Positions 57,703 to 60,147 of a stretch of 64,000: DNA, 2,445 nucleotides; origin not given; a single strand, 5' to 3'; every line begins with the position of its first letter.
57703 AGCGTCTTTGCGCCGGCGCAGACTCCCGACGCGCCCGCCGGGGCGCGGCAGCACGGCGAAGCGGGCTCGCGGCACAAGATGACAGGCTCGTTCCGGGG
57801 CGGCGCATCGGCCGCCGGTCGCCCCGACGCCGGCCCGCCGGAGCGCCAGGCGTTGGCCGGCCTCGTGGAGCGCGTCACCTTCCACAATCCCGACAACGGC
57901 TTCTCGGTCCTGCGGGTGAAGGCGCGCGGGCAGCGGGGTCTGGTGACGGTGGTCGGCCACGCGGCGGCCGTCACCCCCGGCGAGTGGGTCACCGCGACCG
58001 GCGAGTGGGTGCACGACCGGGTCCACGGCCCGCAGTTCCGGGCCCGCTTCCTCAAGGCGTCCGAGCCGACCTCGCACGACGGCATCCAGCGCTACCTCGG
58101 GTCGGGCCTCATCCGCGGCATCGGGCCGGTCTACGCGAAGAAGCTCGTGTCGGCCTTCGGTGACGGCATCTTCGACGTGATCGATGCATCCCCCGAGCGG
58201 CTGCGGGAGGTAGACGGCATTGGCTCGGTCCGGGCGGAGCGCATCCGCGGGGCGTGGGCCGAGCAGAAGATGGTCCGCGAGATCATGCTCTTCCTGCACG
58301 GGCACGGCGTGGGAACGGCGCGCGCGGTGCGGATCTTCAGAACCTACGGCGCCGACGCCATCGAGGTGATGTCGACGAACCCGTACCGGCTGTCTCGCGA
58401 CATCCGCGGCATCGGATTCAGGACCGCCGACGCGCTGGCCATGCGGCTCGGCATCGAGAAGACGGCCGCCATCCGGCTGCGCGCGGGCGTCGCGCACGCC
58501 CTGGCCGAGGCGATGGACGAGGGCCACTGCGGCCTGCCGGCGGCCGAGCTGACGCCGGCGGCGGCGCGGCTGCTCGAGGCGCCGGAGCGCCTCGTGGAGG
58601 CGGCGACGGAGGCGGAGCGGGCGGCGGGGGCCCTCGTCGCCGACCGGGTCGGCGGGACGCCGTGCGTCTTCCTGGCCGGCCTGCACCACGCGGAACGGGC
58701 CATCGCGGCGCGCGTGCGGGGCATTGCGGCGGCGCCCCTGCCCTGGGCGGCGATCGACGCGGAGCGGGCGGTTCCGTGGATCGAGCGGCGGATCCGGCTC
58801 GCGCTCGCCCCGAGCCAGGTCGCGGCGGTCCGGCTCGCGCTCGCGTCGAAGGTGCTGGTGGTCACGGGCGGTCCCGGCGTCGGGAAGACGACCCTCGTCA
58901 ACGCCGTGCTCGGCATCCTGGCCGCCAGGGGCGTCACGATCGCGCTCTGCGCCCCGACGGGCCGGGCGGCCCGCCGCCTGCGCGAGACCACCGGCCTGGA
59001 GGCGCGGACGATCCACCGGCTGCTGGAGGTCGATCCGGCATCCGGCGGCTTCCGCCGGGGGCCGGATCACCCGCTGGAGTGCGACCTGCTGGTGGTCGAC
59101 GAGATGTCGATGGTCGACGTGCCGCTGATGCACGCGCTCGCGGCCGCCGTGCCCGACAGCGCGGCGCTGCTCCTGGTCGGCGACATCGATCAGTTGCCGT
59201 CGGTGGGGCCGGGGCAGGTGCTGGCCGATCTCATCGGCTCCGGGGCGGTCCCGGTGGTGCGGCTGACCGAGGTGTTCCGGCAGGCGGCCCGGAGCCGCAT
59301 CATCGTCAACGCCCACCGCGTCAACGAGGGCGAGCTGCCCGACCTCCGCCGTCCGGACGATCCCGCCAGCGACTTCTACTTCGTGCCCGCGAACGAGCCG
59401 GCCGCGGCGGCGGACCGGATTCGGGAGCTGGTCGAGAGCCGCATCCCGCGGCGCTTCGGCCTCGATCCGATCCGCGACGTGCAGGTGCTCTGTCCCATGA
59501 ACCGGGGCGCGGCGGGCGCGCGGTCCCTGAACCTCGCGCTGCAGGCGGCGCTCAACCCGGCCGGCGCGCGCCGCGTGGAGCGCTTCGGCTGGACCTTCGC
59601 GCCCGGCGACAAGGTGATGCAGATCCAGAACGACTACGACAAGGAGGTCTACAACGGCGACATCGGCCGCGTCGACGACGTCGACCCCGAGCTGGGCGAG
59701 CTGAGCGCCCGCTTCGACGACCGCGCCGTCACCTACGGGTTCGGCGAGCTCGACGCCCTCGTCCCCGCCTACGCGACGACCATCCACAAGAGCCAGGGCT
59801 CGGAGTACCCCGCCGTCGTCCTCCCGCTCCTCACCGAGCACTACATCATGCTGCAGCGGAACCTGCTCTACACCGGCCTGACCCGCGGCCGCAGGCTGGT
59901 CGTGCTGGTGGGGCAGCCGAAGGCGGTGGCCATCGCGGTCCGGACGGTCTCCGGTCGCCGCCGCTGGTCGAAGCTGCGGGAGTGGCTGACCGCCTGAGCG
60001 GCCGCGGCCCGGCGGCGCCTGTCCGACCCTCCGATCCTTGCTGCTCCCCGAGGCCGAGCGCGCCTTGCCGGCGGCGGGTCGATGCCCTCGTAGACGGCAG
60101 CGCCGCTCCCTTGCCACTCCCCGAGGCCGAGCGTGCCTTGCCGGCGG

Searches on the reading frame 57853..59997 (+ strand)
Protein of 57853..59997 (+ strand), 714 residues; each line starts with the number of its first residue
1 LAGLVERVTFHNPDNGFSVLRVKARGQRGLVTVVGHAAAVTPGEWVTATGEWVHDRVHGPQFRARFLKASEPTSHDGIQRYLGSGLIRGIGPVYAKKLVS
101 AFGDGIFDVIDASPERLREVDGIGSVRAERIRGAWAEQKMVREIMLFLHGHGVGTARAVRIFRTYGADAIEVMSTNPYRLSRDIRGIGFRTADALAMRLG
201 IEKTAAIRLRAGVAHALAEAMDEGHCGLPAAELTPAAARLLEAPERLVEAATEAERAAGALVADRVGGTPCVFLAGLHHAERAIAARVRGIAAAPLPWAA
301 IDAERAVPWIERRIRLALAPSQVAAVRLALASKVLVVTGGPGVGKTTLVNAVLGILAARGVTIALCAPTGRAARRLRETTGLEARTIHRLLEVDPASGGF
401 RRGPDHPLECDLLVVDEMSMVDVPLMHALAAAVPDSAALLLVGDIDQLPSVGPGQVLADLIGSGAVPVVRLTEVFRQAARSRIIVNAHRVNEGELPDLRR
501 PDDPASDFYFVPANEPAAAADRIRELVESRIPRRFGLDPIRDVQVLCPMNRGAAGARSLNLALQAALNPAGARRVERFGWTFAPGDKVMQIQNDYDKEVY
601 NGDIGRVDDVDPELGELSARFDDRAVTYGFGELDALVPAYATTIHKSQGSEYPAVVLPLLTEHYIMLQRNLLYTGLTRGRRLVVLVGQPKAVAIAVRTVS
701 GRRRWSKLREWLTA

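Call 34: search_protein_families(library=pfam, proteins=[window:57853-59997:+], max_evalue=0.001)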
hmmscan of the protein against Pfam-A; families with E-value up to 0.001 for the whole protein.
window:57853-59997:+ (714 aa): 13 families
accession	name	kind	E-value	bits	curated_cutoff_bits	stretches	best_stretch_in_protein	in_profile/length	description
PF13245.12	AAA_19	-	7.1e-44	149.7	25.1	1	322-453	1-134/134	AAA domain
PF13604.12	AAA_30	-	2.1e-42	145.5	27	1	318-496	2-174/191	AAA domain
PF14490.11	HHH_RecD2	-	4.3e-33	113.5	27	1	137-226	1-91/92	ATP-dependent RecD2 DNA helicase HHH domain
PF23139.1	OB_YrrC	-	2.4e-21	75.9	27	1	2-72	5-76/76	ATP-dependent DNA helicase YrrC, OB-fold domain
PF18335.7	SH3_13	-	8.1e-20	70.8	41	1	559-621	1-65/65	ATP-dependent RecD-like DNA helicase SH3 domain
PF13538.12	UvrD_C_2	-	1.1e-19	70.4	27.4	1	638-686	1-52/52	UvrD-like helicase C-terminal domain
PF14520.12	HHH_5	-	6.7e-13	49.4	27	1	87-132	7-52/57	Helix-hairpin-helix domain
PF01443.25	Viral_helicase1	-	1.3e-09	38.7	21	0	641-685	179-226/228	Viral superfamily 1 RNA helicase core domain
PF12826.13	HHH_2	-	1.4e-07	32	27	1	87-141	8-60/64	Helix-hairpin-helix motif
PF05970.20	PIF1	-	0.00018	21.7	25.9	1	330-433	20-126/223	PIF1-like helicase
PF13086.12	AAA_11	-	0.0002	21.6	27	0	320-372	4-64/257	AAA domain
PF03266.21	NTPase_1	-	0.00063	20.1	23.9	1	335-364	2-31/168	NTPase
PF05127.21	NAT10_TcmA_helicase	-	0.00095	19.5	22.7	0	336-432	1-112/176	RNA cytidine acetyltransferase NAT10/TcmA, helicase domain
